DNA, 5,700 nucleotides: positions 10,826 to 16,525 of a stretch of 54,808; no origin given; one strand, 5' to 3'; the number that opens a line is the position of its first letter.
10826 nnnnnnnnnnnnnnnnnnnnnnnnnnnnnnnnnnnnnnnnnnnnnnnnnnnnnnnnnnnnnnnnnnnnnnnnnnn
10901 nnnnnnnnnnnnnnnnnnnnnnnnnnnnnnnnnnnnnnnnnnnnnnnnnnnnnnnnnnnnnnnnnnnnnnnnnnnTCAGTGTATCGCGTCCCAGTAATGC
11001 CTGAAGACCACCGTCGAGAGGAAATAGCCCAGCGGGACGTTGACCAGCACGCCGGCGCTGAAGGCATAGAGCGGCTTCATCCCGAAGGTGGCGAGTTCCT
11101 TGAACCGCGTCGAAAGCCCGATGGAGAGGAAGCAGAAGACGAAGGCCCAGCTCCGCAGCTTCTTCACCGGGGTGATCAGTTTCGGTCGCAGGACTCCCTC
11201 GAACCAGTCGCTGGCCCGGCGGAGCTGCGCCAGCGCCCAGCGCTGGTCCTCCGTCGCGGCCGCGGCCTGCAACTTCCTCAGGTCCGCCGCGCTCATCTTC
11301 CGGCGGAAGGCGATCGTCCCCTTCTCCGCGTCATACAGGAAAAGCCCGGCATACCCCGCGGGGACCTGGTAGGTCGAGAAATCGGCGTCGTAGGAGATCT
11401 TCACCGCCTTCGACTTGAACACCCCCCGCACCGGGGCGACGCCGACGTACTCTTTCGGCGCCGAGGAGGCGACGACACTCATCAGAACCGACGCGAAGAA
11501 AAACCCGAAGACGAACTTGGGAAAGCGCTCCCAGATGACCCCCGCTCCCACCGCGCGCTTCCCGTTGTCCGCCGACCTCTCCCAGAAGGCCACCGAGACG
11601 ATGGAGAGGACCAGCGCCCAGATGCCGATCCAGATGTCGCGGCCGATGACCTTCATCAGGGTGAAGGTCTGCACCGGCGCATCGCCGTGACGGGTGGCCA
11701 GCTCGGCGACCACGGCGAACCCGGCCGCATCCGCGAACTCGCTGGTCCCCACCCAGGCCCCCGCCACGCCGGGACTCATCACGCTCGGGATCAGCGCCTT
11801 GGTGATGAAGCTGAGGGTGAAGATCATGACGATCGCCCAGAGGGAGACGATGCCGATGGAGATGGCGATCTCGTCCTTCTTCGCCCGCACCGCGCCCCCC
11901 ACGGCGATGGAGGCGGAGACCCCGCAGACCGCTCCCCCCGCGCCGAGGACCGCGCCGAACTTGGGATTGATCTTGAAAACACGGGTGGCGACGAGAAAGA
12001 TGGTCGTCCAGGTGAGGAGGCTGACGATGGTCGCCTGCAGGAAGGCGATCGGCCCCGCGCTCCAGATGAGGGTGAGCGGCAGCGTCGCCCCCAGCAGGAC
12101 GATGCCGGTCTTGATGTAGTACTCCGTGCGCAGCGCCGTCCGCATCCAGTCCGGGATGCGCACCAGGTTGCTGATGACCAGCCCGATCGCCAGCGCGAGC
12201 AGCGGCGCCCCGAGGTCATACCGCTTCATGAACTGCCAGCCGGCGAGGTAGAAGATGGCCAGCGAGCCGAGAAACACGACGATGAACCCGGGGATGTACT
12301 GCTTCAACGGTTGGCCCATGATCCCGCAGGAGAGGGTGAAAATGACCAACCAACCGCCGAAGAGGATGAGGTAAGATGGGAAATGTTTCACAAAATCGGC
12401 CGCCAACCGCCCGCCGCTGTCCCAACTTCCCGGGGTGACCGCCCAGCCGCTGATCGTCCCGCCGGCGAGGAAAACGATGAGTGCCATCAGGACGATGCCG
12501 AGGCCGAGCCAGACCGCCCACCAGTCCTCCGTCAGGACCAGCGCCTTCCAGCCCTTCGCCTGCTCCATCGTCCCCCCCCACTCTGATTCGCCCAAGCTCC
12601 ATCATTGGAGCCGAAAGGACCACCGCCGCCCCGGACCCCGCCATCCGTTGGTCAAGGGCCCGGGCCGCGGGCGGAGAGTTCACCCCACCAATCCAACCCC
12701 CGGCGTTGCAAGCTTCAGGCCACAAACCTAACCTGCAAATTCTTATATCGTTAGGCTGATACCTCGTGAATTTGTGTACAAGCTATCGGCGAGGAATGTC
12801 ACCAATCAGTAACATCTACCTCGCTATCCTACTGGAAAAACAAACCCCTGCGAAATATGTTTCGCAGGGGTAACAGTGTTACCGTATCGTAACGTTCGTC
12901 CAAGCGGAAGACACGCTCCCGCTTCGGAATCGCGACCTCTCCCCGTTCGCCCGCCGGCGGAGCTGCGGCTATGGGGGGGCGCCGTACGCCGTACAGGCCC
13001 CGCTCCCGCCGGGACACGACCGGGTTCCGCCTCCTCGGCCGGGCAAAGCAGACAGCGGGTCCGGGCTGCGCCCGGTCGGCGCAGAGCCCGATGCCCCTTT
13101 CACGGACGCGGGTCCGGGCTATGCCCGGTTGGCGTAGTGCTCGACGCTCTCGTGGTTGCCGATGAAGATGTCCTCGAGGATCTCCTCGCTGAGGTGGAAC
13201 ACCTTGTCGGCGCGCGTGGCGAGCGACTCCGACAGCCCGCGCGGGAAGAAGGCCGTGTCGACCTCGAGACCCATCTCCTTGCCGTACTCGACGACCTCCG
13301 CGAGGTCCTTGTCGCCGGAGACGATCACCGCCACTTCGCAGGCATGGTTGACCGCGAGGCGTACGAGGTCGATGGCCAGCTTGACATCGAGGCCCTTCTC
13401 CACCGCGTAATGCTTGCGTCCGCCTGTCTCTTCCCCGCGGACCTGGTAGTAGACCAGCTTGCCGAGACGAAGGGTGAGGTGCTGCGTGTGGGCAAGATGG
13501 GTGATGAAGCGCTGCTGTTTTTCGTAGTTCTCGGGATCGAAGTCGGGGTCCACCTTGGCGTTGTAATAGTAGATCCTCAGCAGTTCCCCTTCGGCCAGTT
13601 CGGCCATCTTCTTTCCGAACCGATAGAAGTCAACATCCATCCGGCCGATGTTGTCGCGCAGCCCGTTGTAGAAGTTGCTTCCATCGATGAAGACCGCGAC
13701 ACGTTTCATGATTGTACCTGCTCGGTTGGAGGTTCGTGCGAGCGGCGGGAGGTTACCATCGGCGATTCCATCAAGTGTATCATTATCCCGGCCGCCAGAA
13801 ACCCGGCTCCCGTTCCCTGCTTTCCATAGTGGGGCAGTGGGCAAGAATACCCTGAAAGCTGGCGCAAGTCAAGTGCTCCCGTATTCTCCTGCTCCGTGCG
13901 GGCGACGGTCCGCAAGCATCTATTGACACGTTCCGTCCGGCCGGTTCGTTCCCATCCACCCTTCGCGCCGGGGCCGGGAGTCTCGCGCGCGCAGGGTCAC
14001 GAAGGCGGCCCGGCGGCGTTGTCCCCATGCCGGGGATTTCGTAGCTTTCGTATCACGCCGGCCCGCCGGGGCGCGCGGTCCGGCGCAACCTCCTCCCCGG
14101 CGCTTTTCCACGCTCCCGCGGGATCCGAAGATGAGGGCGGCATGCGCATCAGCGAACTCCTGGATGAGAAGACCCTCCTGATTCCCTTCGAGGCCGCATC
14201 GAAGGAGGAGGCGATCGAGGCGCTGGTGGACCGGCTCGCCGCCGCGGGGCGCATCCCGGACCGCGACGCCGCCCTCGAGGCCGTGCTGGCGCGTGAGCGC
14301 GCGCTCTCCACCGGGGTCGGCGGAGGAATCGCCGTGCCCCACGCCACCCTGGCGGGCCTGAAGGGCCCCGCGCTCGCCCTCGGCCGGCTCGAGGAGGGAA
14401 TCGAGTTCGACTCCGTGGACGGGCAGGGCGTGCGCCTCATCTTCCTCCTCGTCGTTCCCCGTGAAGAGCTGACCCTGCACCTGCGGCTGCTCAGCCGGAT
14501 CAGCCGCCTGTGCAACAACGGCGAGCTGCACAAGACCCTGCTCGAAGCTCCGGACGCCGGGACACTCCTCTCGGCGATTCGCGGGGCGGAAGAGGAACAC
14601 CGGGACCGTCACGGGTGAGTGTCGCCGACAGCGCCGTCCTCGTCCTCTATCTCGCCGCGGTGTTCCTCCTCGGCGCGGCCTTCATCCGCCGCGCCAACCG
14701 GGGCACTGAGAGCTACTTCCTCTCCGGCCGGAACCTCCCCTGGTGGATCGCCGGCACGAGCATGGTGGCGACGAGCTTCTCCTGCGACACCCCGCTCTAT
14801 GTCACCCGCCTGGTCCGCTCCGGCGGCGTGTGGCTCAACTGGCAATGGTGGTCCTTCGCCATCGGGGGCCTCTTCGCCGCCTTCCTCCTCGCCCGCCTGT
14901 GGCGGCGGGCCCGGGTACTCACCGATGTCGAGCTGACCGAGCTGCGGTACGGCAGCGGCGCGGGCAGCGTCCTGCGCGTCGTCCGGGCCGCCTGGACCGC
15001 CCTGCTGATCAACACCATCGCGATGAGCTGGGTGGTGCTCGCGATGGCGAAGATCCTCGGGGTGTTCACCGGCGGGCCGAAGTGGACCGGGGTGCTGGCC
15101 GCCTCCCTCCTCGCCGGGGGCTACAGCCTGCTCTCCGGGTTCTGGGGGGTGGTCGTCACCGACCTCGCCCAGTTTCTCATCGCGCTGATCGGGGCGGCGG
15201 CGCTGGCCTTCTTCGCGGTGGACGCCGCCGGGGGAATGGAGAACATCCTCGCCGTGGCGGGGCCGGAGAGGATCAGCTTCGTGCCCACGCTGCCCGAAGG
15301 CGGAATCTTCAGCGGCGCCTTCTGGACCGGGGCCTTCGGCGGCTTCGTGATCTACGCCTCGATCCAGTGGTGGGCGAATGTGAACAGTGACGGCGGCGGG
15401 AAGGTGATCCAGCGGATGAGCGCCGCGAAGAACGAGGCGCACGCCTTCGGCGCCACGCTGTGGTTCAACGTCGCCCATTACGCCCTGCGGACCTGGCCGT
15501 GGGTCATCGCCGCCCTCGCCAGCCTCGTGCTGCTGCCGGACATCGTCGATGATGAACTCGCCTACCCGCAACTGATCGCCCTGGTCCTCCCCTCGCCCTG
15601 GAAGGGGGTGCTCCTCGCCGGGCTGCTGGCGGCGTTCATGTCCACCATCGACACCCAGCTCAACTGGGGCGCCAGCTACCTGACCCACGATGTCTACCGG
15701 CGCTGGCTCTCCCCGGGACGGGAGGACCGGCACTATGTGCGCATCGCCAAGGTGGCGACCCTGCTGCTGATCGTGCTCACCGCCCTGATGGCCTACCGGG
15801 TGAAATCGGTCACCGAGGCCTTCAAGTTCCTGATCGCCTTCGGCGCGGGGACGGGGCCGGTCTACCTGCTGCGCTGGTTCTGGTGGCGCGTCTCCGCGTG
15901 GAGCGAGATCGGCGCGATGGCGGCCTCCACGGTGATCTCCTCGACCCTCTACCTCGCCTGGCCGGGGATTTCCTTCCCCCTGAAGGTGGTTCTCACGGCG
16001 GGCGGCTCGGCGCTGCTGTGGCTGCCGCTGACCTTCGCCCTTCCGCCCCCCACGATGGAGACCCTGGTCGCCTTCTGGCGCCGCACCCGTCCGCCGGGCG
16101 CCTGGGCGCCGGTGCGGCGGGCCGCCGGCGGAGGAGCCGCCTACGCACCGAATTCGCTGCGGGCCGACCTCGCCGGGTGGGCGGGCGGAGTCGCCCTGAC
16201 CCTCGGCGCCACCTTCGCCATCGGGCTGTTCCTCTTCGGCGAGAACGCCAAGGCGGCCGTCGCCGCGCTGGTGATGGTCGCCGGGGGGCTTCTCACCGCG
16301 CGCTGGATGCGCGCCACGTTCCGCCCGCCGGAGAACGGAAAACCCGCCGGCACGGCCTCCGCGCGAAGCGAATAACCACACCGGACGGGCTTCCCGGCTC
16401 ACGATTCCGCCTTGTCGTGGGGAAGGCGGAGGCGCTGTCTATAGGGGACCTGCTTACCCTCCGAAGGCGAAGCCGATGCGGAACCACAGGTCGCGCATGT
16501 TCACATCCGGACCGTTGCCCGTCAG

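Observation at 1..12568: Complete dsr locus combining dsrD with dsrL in a genome that looks FCB-group-like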

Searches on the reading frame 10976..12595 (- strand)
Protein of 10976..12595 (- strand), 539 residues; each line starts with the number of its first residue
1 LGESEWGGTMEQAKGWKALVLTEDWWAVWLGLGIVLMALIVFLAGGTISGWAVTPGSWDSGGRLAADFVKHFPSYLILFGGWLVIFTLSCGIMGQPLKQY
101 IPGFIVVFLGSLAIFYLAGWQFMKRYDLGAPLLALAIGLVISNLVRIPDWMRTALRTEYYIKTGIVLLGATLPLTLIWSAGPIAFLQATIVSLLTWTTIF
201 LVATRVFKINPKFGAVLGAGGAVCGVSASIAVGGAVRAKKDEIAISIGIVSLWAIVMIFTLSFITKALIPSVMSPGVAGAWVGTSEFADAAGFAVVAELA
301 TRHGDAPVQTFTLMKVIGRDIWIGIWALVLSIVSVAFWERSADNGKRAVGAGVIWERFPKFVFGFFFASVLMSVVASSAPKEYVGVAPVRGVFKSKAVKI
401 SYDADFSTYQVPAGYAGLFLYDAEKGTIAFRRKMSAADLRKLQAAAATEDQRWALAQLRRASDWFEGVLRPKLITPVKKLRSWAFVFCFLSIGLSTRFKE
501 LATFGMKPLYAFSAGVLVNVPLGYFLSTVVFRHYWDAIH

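Call 7: search_protein_families(library=pfam, proteins=[window:10976-12595:-], max_evalue=0.01)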
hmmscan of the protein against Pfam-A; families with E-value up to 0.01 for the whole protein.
window:10976-12595:- (539 aa): 1 family
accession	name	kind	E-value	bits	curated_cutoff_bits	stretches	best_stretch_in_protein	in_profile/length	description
PF03601.19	Cons_hypoth698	-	1.7e-37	129.4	24.5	1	102-378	1-262/304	Conserved hypothetical protein 698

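Call 8: search_protein_families(library=ncbifam, proteins=[window:10976-12595:-], max_evalue=0.01)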
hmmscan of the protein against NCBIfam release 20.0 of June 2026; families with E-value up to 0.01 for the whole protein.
window:10976-12595:- (539 aa): 1 family
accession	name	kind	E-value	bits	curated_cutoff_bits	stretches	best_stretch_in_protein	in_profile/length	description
TIGR00698.1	TIGR00698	subfamily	2.7e-14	53.1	232.6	1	103-289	6-195/335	YeiH family putative sulfate export transporter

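Call 69: search_protein_families(library=pfam, proteins=[window:10976-12568:-], max_evalue=0.001)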
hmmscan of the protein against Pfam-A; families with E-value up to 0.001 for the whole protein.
window:10976-12568:- (530 aa): 1 family
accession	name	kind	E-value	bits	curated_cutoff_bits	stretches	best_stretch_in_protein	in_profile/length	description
PF03601.19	Cons_hypoth698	-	1.6e-37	129.5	24.5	1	93-369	1-262/304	Conserved hypothetical protein 698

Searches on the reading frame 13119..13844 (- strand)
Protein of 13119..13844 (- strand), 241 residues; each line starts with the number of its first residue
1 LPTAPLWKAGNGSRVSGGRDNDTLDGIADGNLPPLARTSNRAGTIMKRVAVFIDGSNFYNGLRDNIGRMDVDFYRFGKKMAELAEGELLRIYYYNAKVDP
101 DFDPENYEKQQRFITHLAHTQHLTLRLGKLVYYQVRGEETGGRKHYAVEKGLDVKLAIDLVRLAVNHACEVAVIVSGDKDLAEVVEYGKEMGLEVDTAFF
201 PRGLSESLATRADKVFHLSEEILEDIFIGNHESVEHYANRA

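Call 7: search_protein_families(library=pfam, proteins=[window:13119-13844:-], max_evalue=0.01)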
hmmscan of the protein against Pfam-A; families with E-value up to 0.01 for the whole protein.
window:13119-13844:- (241 aa): 1 family
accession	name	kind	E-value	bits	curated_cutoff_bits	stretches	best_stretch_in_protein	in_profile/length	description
PF01936.24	NYN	-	2.4e-20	74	24.2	1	48-217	1-143/145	NYN domain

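Call 8: search_protein_families(library=ncbifam, proteins=[window:13119-13844:-], max_evalue=0.01)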
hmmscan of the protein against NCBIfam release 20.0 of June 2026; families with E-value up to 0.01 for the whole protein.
window:13119-13844:- (241 aa): 1 family
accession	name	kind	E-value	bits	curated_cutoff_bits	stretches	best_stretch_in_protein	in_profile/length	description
TIGR00288.1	TIGR00288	hypoth_equivalog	3.2e-05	23.8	178.45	1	149-221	86-158/160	TIGR00288 family NYN domain-containing protein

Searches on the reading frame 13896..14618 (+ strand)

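Call 25: search_protein_families(library=pfam, proteins=[window:13896-14618:+], max_evalue=0.0001)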
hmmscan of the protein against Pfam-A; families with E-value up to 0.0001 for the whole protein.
window:13896-14618:+ (240 aa): 1 family
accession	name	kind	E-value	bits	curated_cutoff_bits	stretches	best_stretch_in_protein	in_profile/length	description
PF00359.27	PTS_EIIA_2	-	6.3e-31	107.7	27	1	88-228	2-141/144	Phosphoenolpyruvate-dependent sugar phosphotransferase system, EIIA 2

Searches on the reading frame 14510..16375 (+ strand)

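Call 25: search_protein_families(library=pfam, proteins=[window:14510-16375:+], max_evalue=0.0001)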
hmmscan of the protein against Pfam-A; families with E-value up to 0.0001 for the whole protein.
window:14510-16375:+ (621 aa): 1 family
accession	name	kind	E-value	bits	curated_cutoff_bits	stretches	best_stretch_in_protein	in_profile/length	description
PF00474.23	SSF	-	4.8e-28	98.6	22.8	1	69-473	1-403/406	Sodium:solute symporter family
